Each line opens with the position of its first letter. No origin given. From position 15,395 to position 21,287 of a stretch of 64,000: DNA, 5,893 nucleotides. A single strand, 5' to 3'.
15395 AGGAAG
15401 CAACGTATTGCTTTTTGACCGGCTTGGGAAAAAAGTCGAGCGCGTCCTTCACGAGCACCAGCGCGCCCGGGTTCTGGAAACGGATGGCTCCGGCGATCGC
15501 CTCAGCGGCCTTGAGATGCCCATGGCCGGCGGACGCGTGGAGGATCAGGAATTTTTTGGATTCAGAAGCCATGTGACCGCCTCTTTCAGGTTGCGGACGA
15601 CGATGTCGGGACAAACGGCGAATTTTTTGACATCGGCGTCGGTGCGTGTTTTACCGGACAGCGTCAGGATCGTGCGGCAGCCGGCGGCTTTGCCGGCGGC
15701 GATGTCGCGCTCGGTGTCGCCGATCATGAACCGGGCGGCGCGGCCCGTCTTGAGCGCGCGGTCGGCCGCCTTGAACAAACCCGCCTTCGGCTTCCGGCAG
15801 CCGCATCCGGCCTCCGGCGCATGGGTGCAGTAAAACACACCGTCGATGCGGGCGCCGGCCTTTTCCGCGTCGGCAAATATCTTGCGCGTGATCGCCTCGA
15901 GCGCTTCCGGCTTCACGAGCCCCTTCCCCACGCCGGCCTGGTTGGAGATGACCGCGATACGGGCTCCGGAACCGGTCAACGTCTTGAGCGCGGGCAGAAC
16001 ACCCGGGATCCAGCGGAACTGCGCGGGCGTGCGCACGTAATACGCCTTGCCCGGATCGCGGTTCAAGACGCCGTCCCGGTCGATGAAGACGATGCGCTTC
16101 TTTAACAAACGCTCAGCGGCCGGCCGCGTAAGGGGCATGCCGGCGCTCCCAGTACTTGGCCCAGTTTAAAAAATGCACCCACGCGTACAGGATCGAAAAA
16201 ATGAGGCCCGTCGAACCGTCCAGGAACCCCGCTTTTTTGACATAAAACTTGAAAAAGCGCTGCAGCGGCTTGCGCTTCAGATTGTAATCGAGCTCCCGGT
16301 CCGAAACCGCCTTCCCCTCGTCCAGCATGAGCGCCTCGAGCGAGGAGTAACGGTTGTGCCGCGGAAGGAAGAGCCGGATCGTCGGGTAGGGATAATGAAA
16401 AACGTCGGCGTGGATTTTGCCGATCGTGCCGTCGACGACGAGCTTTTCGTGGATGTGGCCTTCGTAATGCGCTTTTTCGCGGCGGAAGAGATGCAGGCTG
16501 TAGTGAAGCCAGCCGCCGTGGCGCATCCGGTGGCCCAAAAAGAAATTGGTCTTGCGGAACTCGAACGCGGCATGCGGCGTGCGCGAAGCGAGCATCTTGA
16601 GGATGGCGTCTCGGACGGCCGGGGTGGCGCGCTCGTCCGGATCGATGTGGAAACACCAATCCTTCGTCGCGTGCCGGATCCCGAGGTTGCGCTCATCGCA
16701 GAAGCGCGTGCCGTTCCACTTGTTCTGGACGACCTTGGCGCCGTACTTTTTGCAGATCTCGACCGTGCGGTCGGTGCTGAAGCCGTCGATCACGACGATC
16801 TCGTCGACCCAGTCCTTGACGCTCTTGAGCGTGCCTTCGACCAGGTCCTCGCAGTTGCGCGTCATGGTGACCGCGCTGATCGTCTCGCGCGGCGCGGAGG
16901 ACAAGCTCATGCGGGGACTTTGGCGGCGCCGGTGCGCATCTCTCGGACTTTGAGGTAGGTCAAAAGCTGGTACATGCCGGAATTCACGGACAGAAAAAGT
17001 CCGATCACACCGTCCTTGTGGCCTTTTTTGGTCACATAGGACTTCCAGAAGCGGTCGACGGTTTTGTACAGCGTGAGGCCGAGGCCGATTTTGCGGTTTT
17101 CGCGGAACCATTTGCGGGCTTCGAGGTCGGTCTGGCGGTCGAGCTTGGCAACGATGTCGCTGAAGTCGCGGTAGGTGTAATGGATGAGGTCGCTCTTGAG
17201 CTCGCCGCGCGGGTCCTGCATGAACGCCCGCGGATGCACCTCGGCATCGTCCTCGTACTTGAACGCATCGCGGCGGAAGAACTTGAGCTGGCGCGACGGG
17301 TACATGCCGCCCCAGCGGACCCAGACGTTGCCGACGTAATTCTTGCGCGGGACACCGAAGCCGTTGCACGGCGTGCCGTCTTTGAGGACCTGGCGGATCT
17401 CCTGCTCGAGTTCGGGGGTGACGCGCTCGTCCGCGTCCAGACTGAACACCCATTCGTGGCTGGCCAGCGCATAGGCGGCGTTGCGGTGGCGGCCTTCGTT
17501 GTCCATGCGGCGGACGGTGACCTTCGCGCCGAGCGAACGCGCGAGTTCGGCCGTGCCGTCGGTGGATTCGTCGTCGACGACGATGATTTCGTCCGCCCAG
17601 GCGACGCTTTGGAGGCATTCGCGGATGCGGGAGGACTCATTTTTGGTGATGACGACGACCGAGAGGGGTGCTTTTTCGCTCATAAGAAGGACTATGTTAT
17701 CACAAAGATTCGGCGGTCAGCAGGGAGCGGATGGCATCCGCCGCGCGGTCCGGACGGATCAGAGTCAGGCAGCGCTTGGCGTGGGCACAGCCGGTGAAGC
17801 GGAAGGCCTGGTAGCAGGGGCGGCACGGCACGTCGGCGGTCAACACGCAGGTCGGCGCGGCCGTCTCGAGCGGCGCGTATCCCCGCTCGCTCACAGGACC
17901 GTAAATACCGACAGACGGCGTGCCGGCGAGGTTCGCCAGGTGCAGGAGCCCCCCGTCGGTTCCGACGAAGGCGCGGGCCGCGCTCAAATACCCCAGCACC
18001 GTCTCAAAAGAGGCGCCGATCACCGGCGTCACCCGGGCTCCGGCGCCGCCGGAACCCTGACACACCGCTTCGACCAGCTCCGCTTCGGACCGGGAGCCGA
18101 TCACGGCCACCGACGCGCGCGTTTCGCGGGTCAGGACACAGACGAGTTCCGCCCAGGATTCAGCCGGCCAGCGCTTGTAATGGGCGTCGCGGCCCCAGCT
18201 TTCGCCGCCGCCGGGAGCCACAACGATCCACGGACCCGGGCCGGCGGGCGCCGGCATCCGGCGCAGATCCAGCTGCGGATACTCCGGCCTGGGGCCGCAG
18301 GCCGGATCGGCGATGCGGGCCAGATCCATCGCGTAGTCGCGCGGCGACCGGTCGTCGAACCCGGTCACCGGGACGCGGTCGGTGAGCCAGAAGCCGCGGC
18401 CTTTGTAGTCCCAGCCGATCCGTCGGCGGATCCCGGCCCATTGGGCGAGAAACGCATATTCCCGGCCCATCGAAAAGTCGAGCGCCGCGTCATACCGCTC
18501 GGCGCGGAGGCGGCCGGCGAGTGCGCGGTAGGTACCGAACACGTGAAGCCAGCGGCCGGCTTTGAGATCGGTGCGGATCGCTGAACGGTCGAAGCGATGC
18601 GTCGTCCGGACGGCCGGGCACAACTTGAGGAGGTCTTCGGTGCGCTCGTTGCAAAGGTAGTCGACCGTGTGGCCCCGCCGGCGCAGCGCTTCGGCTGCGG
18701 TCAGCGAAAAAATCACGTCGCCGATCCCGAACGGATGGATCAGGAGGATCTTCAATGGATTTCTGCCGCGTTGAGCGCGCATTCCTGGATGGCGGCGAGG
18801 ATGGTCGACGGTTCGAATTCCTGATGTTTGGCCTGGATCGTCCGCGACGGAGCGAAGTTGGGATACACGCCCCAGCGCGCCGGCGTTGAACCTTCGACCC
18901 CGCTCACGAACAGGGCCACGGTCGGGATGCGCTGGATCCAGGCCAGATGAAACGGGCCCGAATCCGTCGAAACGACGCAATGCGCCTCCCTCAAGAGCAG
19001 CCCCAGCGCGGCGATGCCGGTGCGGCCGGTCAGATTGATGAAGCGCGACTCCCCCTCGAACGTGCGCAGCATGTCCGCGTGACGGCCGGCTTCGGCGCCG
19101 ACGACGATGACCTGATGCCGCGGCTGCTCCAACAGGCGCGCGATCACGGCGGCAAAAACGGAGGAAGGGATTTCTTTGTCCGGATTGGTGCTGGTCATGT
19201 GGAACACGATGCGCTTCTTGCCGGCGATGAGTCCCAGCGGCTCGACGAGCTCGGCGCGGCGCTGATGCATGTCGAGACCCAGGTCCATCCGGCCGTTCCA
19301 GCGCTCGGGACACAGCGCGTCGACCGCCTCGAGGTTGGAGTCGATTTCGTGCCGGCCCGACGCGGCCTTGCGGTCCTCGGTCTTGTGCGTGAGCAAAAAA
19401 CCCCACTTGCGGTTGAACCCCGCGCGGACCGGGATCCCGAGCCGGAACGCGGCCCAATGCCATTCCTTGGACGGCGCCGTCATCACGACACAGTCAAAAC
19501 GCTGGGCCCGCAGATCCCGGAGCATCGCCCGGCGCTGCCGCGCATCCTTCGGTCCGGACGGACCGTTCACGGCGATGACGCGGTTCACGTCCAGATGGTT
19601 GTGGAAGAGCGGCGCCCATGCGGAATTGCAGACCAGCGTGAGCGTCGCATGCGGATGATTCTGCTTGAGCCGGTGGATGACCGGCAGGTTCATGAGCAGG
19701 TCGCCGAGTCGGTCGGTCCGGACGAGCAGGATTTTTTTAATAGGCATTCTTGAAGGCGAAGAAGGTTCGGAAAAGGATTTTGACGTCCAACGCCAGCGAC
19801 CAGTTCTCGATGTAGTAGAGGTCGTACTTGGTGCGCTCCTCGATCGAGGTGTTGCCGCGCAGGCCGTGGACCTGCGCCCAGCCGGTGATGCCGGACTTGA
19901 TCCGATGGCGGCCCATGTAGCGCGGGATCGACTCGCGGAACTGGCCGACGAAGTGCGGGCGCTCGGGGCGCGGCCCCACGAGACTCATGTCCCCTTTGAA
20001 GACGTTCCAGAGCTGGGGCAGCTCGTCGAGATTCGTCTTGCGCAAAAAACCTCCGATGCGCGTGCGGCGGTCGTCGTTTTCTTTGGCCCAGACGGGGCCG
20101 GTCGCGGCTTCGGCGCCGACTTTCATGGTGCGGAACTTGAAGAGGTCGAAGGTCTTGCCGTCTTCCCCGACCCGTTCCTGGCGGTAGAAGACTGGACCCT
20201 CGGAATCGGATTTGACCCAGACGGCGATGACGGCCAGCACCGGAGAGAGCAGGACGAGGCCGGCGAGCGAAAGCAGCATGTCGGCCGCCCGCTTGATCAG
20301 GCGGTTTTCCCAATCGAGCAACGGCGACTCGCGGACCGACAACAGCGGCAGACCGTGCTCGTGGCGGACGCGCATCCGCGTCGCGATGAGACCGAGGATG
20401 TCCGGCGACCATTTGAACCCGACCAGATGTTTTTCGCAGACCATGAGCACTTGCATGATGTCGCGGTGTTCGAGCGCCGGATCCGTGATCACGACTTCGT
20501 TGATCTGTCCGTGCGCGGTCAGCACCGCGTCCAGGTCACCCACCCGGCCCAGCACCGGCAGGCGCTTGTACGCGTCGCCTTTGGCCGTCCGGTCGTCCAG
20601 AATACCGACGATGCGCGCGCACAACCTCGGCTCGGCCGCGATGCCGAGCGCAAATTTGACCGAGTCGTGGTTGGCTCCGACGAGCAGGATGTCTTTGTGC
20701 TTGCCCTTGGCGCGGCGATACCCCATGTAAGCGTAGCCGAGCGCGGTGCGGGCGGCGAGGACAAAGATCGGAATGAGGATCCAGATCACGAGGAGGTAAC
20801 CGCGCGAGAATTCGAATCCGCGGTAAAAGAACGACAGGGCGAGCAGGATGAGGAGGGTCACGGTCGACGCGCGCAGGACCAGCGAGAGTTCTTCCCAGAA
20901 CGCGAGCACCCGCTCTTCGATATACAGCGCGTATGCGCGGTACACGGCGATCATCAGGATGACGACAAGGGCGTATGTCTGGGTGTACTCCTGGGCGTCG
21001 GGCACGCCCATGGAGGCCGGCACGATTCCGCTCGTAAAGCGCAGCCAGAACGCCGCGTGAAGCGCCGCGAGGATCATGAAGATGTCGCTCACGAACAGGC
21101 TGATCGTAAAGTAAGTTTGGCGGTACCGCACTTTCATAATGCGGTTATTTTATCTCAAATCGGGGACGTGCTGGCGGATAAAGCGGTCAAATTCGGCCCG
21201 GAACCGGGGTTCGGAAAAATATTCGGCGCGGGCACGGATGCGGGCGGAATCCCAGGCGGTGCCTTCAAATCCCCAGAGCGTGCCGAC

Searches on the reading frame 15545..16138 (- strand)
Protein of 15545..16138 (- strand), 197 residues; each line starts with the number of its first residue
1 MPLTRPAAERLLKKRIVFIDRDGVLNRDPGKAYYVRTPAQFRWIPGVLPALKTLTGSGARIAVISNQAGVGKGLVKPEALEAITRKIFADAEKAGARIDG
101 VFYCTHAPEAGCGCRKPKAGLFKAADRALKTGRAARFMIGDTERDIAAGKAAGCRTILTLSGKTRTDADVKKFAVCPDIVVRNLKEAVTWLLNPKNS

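Call 10: search_protein_families(library=pfam, proteins=[window:15545-16138:-], max_evalue=0.01)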
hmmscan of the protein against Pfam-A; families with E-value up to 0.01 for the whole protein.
window:15545-16138:- (197 aa): 5 families
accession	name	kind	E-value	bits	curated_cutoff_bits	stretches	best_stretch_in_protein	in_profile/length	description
PF13242.12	Hydrolase_like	-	1.9e-17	63.4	22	1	114-187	2-75/75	HAD-hyrolase-like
PF08645.17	PNK3P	-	1.8e-08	34.8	22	1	16-175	2-148/161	Polynucleotide kinase 3 phosphatase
PF13419.12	HAD_2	-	5.5e-08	33.6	23.8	1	115-158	134-177/178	Haloacid dehalogenase-like hydrolase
PF00702.32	Hydrolase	-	0.00022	22.1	26.4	1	44-153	100-191/191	haloacid dehalogenase-like hydrolase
PF07364.17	DUF1485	-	0.0092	15.7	22.8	0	41-106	43-104/290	Metallopeptidase family M81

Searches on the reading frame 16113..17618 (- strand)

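Call 10: search_protein_families(library=pfam, proteins=[window:16113-17618:-], max_evalue=0.01)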
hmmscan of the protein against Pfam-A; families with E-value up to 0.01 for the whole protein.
window:16113-17618:- (501 aa): 2 families
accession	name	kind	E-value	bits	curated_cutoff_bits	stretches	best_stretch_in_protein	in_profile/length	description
PF00535.33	Glycos_transf_2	-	5.7e-18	65.8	23.3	1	248-373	1-132/168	Glycosyl transferase family 2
PF13704.12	Glyco_tranf_2_4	-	9.6e-06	26.5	27.5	1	254-329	1-82/98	Glycosyl transferase family 2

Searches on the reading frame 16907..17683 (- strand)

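Call 10: search_protein_families(library=pfam, proteins=[window:16907-17683:-], max_evalue=0.01)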
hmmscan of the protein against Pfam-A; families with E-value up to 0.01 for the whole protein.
window:16907-17683:- (258 aa): 3 families
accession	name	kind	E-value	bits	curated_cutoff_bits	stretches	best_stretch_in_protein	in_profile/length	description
PF00535.33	Glycos_transf_2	-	3.2e-21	76.4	23.3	1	8-138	1-141/168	Glycosyl transferase family 2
PF13704.12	Glyco_tranf_2_4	-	3.1e-08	34.4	27.5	1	14-89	1-85/98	Glycosyl transferase family 2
PF13641.12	Glyco_tranf_2_3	-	0.00032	21.2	27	1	6-110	2-120/230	Glycosyltransferase like family 2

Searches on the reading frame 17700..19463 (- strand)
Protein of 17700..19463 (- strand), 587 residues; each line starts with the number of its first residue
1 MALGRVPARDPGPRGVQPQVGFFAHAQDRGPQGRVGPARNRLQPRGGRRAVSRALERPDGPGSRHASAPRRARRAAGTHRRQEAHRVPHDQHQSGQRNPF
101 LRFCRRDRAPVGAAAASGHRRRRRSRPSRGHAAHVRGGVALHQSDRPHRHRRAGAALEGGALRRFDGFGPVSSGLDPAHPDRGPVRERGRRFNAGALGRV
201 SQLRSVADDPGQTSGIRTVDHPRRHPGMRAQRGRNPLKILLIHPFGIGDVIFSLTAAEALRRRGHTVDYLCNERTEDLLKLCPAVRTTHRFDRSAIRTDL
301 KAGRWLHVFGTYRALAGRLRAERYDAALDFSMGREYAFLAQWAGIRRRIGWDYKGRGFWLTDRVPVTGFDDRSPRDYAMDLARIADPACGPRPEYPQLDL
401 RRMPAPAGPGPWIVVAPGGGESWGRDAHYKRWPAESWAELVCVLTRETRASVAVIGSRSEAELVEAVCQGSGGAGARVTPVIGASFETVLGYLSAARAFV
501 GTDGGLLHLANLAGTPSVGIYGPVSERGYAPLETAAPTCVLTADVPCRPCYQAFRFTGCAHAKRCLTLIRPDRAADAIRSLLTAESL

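Call 10: search_protein_families(library=pfam, proteins=[window:17700-19463:-], max_evalue=0.01)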
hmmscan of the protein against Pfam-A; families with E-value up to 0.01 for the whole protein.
window:17700-19463:- (587 aa): 2 families
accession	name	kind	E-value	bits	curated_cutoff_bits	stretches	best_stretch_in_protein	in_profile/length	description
PF01075.23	Glyco_transf_9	-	1e-21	77.8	22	1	313-552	2-238/247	Glycosyltransferase family 9 (heptosyltransferase)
PF13439.12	Glyco_transf_4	-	0.00039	20.9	28.5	1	255-327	10-76/170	Glycosyltransferase Family 4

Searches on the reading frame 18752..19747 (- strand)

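Call 9: search_protein_families(library=pfam, proteins=[window:18752-19747:-], max_evalue=0.01)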
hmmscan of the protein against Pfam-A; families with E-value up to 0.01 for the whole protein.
window:18752-19747:- (331 aa): 1 family
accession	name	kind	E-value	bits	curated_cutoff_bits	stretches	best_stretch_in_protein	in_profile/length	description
PF01075.23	Glyco_transf_9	-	1.1e-23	84.2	22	1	72-289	1-218/247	Glycosyltransferase family 9 (heptosyltransferase)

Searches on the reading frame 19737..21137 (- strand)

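Call 9: search_protein_families(library=pfam, proteins=[window:19737-21137:-], max_evalue=0.01)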
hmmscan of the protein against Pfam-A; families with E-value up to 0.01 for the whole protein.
window:19737-21137:- (466 aa): 2 families
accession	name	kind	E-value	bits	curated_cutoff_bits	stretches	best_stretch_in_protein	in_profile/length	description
PF02397.22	Bac_transf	-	1.1e-71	240.5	27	1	282-461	1-176/179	Bacterial sugar transferase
PF13727.12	CoA_binding_3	-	1.9e-18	67.5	25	1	72-245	6-175/175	CoA-binding domain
